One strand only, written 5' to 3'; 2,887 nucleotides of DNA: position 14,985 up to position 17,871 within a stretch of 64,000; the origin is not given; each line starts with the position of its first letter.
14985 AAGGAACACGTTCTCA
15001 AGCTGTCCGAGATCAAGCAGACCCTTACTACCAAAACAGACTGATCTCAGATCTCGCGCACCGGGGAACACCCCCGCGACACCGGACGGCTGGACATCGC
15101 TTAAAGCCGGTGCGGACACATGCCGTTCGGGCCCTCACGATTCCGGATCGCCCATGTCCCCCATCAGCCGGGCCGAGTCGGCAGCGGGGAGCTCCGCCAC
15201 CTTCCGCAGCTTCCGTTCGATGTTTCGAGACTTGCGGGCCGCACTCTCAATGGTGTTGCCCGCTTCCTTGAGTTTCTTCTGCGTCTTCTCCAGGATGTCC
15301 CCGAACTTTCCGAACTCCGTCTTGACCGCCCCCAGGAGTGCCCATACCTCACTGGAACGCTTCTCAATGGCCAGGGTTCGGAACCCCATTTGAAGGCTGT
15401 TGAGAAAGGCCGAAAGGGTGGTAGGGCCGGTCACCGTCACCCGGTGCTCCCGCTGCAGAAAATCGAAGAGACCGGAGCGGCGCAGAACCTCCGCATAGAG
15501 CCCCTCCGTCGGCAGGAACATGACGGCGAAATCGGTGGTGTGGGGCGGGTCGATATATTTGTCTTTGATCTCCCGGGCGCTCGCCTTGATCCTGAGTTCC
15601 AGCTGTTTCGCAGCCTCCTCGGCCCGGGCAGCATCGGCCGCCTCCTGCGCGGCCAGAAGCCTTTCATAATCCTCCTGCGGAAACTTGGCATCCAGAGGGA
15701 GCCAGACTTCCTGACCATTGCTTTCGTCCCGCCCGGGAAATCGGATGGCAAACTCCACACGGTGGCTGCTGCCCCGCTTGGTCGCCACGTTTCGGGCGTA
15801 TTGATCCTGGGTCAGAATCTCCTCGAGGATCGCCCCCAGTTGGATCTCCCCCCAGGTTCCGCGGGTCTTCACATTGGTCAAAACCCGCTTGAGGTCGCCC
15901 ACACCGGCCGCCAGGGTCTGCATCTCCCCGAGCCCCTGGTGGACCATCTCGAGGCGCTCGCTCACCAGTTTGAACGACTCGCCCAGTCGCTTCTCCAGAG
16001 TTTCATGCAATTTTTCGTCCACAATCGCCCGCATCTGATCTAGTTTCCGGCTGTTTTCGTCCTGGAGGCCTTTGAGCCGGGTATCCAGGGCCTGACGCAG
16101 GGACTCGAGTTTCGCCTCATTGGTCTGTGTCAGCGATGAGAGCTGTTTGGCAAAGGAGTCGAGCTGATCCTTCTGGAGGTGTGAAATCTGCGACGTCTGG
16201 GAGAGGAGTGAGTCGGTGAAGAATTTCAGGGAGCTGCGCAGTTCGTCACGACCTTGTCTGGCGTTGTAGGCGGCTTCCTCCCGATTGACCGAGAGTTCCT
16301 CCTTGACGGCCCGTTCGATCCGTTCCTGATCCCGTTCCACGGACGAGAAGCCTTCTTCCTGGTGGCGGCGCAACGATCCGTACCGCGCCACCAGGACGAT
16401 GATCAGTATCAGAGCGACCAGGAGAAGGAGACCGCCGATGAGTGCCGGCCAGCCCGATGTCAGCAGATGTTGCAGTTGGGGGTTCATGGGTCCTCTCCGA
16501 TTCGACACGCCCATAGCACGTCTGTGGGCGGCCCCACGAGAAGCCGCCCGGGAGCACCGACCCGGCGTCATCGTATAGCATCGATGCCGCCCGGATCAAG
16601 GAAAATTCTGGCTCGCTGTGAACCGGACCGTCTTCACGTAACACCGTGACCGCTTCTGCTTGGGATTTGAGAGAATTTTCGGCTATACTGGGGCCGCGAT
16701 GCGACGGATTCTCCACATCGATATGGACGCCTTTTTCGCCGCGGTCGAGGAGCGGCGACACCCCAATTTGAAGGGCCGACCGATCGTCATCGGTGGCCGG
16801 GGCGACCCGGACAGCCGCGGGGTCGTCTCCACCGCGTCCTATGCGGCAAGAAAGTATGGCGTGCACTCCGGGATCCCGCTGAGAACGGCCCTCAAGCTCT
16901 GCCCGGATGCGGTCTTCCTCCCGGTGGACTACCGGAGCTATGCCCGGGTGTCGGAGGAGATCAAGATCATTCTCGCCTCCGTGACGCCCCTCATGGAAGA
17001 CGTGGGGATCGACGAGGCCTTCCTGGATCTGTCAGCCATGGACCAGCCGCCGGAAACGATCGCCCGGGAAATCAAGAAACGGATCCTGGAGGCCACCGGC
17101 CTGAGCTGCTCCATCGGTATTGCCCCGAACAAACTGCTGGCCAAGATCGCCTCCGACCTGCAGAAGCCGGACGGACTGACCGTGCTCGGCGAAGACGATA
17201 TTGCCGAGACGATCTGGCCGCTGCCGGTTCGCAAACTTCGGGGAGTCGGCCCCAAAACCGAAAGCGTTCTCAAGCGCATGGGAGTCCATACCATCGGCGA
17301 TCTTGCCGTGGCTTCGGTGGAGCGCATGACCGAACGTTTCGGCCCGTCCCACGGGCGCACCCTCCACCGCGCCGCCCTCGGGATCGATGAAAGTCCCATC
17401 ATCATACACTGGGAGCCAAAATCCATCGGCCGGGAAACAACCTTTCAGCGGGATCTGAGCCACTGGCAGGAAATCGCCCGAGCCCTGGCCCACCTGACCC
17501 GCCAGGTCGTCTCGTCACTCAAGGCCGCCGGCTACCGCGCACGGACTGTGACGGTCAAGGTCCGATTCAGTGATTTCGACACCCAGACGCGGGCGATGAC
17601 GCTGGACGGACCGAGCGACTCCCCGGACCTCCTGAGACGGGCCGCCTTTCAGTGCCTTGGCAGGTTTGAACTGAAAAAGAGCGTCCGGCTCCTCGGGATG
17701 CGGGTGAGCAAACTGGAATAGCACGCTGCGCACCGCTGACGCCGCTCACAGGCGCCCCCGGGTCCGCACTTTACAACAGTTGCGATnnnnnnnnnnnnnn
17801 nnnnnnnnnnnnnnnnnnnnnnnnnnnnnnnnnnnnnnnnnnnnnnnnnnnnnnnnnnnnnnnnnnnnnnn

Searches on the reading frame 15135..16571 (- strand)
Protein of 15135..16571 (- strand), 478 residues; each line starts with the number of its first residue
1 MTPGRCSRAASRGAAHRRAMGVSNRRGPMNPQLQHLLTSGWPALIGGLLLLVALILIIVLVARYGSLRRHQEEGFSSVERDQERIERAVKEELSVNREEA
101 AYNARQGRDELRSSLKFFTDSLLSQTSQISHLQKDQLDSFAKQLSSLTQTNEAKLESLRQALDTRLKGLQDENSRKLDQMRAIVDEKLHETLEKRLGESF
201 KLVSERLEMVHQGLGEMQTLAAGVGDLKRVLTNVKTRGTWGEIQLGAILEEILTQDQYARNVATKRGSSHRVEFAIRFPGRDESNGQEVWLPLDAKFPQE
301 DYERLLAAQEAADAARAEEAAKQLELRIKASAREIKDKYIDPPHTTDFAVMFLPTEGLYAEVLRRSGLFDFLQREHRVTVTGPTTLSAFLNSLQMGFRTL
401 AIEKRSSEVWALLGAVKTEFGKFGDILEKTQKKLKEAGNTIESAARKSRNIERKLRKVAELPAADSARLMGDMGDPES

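Call 12: search_protein_families(library=ncbifam, proteins=[window:15135-16571:-])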
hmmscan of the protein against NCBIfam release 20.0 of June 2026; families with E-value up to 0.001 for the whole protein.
window:15135-16571:- (478 aa): 0 families

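Call 24: search_protein_families(library=pfam, proteins=[window:15135-16571:-])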
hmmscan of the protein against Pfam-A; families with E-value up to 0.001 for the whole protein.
window:15135-16571:- (478 aa): 1 family
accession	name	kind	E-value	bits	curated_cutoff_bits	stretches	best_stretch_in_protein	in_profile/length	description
PF02646.22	RmuC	-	1.6e-78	264.2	26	1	176-466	2-289/291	RmuC family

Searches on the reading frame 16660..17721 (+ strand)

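Call 24: search_protein_families(library=pfam, proteins=[window:16660-17721:+])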
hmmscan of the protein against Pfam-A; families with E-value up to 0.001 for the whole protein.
window:16660-17721:+ (353 aa): 5 families
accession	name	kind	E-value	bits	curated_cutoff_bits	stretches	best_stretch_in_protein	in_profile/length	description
PF00817.25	IMS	-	1.5e-50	171.4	23.2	1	20-166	1-148/148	impB/mucB/samB family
PF11799.13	IMS_C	-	4.6e-27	95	20.7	1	253-352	1-99/109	impB/mucB/samB family C-terminal domain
PF21999.2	IMS_HHH_1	-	7.5e-10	39.6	27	1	192-243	2-53/53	DNA polymerase-iota, thumb domain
PF11798.14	IMS_HHH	-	1.7e-08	34.7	24.4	1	179-209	2-32/32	IMS family HHH motif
PF21704.3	POLH-Rev1_HhH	-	1e-05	26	27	1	188-242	1-56/56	DNApol eta/Rev1, HhH motif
